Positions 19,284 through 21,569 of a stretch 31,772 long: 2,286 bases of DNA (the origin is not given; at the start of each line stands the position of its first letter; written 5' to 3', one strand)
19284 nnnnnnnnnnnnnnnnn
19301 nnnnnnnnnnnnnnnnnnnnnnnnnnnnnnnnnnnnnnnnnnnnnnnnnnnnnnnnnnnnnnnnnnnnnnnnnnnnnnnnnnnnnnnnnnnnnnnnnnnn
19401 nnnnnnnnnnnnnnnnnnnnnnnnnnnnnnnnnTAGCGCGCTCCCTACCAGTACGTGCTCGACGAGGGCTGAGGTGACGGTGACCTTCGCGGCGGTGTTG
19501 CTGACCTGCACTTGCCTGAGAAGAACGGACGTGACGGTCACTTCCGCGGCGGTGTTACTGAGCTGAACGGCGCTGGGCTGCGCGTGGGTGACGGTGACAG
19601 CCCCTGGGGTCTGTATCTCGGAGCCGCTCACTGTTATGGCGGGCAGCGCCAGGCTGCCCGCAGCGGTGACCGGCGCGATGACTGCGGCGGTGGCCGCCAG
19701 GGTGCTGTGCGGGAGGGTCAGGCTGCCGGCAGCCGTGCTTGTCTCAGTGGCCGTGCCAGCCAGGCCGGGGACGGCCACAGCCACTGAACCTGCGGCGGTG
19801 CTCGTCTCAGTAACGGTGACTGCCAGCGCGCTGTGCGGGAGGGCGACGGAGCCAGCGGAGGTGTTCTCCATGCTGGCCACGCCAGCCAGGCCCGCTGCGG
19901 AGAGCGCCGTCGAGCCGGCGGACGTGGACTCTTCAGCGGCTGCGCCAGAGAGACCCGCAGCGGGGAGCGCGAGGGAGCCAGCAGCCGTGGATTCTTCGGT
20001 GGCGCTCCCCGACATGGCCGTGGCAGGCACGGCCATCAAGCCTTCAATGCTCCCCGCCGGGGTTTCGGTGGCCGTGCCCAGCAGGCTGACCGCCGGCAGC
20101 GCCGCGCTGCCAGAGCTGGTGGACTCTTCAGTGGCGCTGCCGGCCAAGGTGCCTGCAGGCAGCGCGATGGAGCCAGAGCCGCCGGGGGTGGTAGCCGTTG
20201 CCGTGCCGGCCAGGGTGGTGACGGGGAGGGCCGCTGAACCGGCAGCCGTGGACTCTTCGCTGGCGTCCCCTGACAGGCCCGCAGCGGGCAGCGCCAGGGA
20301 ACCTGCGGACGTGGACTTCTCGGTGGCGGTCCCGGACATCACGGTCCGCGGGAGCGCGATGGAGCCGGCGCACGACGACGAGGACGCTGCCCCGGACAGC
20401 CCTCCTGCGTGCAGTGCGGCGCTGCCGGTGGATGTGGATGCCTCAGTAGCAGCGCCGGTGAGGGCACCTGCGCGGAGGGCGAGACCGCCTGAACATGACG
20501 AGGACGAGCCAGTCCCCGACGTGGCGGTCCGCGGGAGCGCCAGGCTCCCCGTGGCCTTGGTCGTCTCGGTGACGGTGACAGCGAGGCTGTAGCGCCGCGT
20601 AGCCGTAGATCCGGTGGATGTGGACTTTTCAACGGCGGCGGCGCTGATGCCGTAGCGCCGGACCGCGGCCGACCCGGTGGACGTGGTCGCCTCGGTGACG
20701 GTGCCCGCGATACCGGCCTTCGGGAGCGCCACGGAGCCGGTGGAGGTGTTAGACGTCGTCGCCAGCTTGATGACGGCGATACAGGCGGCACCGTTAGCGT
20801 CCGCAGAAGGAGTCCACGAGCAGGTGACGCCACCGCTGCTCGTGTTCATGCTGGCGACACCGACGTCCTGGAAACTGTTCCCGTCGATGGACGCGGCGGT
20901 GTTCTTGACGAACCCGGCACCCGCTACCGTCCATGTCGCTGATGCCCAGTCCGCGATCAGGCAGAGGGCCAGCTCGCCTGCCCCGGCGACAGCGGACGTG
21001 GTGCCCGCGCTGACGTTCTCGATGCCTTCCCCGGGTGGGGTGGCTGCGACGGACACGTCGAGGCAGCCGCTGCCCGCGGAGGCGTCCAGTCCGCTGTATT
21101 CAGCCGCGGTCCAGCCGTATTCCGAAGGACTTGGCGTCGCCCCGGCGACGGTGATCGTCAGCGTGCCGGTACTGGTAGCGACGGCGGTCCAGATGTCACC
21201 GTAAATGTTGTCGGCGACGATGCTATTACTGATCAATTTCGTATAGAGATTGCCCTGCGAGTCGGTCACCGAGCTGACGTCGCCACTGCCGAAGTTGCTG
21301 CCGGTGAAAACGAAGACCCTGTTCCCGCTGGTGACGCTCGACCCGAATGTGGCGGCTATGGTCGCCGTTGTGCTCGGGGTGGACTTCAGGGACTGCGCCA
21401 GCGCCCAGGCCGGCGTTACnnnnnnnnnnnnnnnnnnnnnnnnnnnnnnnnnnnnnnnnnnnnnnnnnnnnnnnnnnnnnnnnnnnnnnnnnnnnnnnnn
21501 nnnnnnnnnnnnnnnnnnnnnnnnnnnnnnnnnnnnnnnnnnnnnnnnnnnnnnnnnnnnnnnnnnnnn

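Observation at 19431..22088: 885-aa protein with about 18 tandem 21-aa repeats whose motif recurs in the giant tail protein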

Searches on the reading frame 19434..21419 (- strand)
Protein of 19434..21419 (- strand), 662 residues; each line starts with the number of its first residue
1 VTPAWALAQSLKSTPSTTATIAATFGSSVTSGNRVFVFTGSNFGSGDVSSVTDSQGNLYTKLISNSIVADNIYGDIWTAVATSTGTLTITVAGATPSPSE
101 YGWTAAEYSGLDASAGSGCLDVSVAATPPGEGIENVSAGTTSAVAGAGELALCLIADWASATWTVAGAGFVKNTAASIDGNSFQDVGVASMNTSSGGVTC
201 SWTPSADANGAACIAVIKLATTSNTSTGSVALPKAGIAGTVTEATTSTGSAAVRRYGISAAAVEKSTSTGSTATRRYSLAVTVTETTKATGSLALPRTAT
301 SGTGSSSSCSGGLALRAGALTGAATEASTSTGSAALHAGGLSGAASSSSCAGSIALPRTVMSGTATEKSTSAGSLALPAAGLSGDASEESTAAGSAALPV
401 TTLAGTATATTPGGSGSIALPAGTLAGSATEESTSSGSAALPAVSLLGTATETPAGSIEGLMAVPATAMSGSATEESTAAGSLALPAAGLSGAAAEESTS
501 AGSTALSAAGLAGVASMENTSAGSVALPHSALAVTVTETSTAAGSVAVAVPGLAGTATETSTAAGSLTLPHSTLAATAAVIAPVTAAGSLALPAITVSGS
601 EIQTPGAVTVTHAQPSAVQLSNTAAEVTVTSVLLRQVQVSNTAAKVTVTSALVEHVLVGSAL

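Call 74: predict_structure(alignment_id=A6)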
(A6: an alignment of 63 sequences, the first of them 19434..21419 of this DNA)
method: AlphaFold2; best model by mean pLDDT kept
length: 662 residues; sequences in the alignment: 63
mean_pLDDT: 52.6   pTM: 0.49
mean pLDDT of the five models: 52.6, 52.6, 52.3, 51.2, 47.6
residues with pLDDT >= 90: 34; 70-90: 89; 50-70: 224; < 50: 315
segments of 3 or more residues with pLDDT < 50: 136-145, 178-182, 222-362, 370-383, 392-397, 412-419, 431-495, 499-501, 507-514, 551-554, 570-580, 582-585, 593-600
pLDDT, mean of each block of 10 residues (from residue 1): 55 66 88 89 74 94 75 85 93 73 81 68 57 48 53 70 57 57 60 56 56 58 35 32 31 36 33 33 34 30 31 27 28 28 29 34 50 41 58 49 58 46 53 37 34 29 28 37 38 46 46 55 54 56 51 50 53 36 48 41 62 65 73 73 73 71 48
secondary structure, 60 per line:
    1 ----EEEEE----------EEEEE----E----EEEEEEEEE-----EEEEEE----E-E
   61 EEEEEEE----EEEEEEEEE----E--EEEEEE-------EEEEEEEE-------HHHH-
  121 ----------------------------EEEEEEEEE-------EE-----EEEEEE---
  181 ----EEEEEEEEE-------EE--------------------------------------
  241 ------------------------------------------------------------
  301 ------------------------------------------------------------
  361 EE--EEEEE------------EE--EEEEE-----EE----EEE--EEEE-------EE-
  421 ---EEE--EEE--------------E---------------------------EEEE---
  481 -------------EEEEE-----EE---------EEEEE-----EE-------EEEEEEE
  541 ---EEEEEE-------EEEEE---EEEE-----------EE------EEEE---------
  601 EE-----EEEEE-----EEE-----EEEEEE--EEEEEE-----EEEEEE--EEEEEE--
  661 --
elements in order (helices of 4 or more, strands of 3 or more residues): E5-9 E20-24 E34-42 E48-53 E60-67 E72-80 E88-93 E101-108 H116-119 E149-157 E172-177 E185-193 E365-369 E386-390 E402-404 E407-410 E424-426 E429-431 E474-477 E494-498 E515-519 E534-540 E544-549 E557-561 E565-568 E588-591 E608-612 E618-620 E626-631 E634-639 E645-650 E653-658

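Call 103: fold_search(model_id=the predicted structure, library=pdb)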
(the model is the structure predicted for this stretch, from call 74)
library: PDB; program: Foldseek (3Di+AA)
matches with E <= 10: 273; with E <= 0.001: 0
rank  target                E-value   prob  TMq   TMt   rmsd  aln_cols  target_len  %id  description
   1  3jqw_C                5.8e-01  0.47  0.10  0.40   6.8       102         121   16  Crystal structure of Clostridium histolyticum colH collagenase collagen-binding domain 3 at 2 Angstrom resolution in p (released 2010-09-29)
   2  6o2n_A                5.8e-01  0.05  0.08  0.08  31.0       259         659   11  CDTb Double Heptamer Short Form Modeled from Cryo-EM Map Reconstructed using C7 Symmetry (released 2019-10-30)
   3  4i0w_D                6.1e-01  0.18  0.09  0.12   9.6       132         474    8  Structure of the Clostridium Perfringens CspB protease (released 2013-04-03)
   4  4dzg                  6.4e-01  0.13  0.07  0.28  10.8       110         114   14  Crystal structure of Aeromonas hydrophila PliG, a periplasmic lysozyme inhibitor of g-type lysozyme (released 2012-06-13)
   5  4i0w_B                7.4e-01  0.16  0.09  0.12   9.6       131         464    8  Structure of the Clostridium Perfringens CspB protease (released 2013-04-03)
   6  9eq4_X                8.2e-01  0.04  0.08  0.09  18.4       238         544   12  Structure of IgE HMM5 bound to FceRIa cryo-EM class 5 (released 2024-04-03)
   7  3ac0_C                9.0e-01  0.18  0.10  0.08   6.4       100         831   13  Crystal structure of Beta-glucosidase from Kluyveromyces marxianus in complex with glucose (released 2010-08-11)
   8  5ftx                  9.0e-01  0.04  0.08  0.08  17.5       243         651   14  Structure of surface layer protein SbsC, domains 4-9 (released 2017-02-22)
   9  8qf8_B                1.0e+00  0.14  0.09  0.08   6.2       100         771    8  GH146 beta-L-arabinofuranosidase from Bacteroides thetaioatomicron in complex with beta-l-arabinofurano cyclophellitol (released 2023-12-13)
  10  4i84_A                1.1e+00  0.23  0.16  0.29  10.0       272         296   11  The crystal structure of the Haemophilus influenzae HxuA secretion domain involved in the two-partner secretion pathwa (released 2013-11-13)
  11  5ckm                  1.1e+00  0.05  0.09  0.18  26.4       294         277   10  The CUB1-EGF-CUB2 domains of rat MBL-associated serine protease-2 (MASP-2) bound to Ca2+ (released 2017-01-18)
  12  5azw_B                1.1e+00  0.28  0.09  0.45   8.2       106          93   16  Crystal structure of p24beta1 GOLD domain (released 2016-09-14)
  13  3abz_B                1.1e+00  0.15  0.08  0.07   7.1        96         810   11  Crystal structure of Se-Met labeled Beta-glucosidase from Kluyveromyces marxianus (released 2010-08-11)
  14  4es9_B                1.1e+00  0.05  0.07  0.14  18.9       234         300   12  Crystal Structure of the adhesin domain of Epf from Streptococcus pyogenes in P21 (released 2012-09-19)
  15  3abz_D                1.2e+00  0.20  0.10  0.08   5.5       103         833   14  Crystal structure of Se-Met labeled Beta-glucosidase from Kluyveromyces marxianus (released 2010-08-11)
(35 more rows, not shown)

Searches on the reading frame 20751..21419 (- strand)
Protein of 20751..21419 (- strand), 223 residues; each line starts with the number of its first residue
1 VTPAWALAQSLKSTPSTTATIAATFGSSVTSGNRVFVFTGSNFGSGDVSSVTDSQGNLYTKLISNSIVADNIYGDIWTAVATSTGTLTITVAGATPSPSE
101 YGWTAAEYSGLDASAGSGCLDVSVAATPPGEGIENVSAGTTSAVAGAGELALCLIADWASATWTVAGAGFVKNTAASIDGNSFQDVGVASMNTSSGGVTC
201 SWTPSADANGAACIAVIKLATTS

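Call 30: search_solved_structures(query=A2, max_evalue=1)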
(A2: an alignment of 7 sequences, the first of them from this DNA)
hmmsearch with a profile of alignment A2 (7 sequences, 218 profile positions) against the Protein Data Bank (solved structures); distinct sequences matched with E-value up to 1: 0.
